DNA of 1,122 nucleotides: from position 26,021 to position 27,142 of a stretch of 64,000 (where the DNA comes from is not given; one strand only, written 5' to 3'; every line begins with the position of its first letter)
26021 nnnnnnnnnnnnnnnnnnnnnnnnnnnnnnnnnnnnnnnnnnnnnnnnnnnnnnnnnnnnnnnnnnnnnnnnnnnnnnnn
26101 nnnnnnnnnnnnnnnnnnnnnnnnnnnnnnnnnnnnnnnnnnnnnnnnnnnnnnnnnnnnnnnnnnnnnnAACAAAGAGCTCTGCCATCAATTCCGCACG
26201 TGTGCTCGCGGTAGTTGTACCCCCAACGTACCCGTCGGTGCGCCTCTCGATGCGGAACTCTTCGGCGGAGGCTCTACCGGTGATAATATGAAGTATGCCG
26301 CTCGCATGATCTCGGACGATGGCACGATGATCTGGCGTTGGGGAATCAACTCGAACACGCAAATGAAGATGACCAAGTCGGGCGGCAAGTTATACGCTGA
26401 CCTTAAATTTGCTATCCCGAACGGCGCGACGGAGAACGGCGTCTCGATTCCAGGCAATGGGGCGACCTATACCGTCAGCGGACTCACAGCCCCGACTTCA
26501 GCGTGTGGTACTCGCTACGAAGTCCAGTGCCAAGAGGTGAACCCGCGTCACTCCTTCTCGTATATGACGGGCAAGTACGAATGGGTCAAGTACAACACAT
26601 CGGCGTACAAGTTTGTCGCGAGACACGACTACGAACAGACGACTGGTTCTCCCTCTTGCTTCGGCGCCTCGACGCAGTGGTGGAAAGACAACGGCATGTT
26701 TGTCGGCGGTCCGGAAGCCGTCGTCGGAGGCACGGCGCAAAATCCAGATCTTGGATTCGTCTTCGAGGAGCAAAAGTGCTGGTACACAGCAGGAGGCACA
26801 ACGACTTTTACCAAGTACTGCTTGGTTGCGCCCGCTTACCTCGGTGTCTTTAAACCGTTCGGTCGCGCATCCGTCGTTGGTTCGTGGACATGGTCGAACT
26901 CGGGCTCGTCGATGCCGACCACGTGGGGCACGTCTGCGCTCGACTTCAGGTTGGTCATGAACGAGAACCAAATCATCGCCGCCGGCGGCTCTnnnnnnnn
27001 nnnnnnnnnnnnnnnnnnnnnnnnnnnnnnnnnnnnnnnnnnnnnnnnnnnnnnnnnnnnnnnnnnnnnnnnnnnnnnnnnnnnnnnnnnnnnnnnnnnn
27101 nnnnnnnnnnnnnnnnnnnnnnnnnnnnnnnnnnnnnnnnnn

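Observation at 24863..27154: Orphan 6-TM membrane protein with a Cys-rich ectodomain and a Gly/Thr/Trp-rich C-terminal domain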

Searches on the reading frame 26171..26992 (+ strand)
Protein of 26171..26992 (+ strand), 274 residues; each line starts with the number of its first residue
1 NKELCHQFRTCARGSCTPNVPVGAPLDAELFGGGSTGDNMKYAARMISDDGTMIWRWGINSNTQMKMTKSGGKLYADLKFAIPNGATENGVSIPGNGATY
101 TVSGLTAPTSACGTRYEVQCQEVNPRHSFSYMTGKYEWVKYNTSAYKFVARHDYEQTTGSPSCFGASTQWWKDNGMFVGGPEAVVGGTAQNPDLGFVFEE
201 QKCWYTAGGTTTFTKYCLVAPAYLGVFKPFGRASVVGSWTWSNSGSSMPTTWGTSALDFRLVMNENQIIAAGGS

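Call 48: predict_structure(alignment_id=A3)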
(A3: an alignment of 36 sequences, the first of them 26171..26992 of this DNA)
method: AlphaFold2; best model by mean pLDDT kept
length: 274 residues; sequences in the alignment: 36
mean_pLDDT: 88.1   pTM: 0.86
mean pLDDT of the five models: 88.1, 88.0, 87.6, 86.9, 85.9
residues with pLDDT >= 90: 184; 70-90: 66; 50-70: 16; < 50: 8
segments of 3 or more residues with pLDDT < 50: 1-4
pLDDT, mean of each block of 10 residues (from residue 1): 46 83 95 87 93 94 96 96 87 93 87 96 95 88 96 96 84 59 86 95 89 95 91 87 87 92 93 78
secondary structure, 60 per line:
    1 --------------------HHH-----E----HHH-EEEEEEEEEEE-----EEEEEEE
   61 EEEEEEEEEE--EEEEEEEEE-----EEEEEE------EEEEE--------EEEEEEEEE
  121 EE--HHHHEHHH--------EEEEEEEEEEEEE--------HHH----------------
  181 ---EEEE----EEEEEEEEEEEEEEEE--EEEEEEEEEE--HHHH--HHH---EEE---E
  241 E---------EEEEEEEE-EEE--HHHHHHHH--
elements in order: E38-48 E54-70 E73-81 E87-92 E99-103 E112-122 H125-128 E141-153 E184-187 E192-207 E210-219 H222-225 E234-236 E251-258 E260-262 H265-272
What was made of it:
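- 26171..26977 (+): C-terminal ectodomain (aa 437-705). It opens with the Cys knot C441-H-x-F-R-T-C447-x4-C452 and continues as an up-and-down beta-barrel with 8 conserved Cys. Its motifs are QCQE.NPRH, YKFVA, WW606-607 and PYGR. AF2 of aa 437-710 alone gave pLDDT 88.1 and pTM 0.86 (call 48).
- AF2 gave pLDDT 88 and pTM 0.86 (call 48).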

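Call 50: search_protein_families(library=pfam, alignment_id=A3, max_evalue=1)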
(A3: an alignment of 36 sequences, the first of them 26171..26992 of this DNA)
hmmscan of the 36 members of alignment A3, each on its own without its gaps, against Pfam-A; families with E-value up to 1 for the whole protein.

A. member 1, window:26171-26992:+ (274 aa): 0 families

B. families by the number of members that match (of 36 scanned): 29 families (the first 25 are shown)
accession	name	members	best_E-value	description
PF07690.21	MFS_1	6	0.0043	Major Facilitator Superfamily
PF05961.16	Chordopox_A13L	3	0.021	Chordopoxvirus A13L protein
PF06168.16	DUF981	3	0.24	Protein of unknown function (DUF981)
PF01508.21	Paramecium_SA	2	0.0027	Paramecium surface antigen domain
PF07584.16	BatA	2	0.051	Aerotolerance regulator N-terminal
PF20447.3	DUF6704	2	0.15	Family of unknown function (DUF6704)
PF15706.10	TMEM132_C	1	0.0043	TMEM132 C-terminal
PF22838.1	COMMD8_HN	1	0.077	COMMD8, helical N-terminal domain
PF00662.26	Proton_antipo_N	1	0.078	NADH-Ubiquinone oxidoreductase (complex I), chain 5 N-terminus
PF13073.11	DUF3937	1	0.081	Protein of unknown function (DUF3937)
PF10614.14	CsgF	1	0.086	Type VIII secretion system (T8SS), CsgF protein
PF17402.7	DUF5408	1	0.092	Family of unknown function (DUF5408)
PF19683.4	DUF6185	1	0.093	Family of unknown function (DUF6185)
PF11057.13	Cortexin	1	0.11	Cortexin of kidney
PF15345.11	TMEM51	1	0.11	Transmembrane protein 51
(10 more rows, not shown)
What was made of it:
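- On Well-characterised transporter families (MFS and others): MFS_1 matched 6 of 36 members with a best E-value of 0.0043, below the cut-off (call 50).
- MFS_1 matched 6 of 36 with a best E-value of 0.0043, which looks compositional (call 50).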
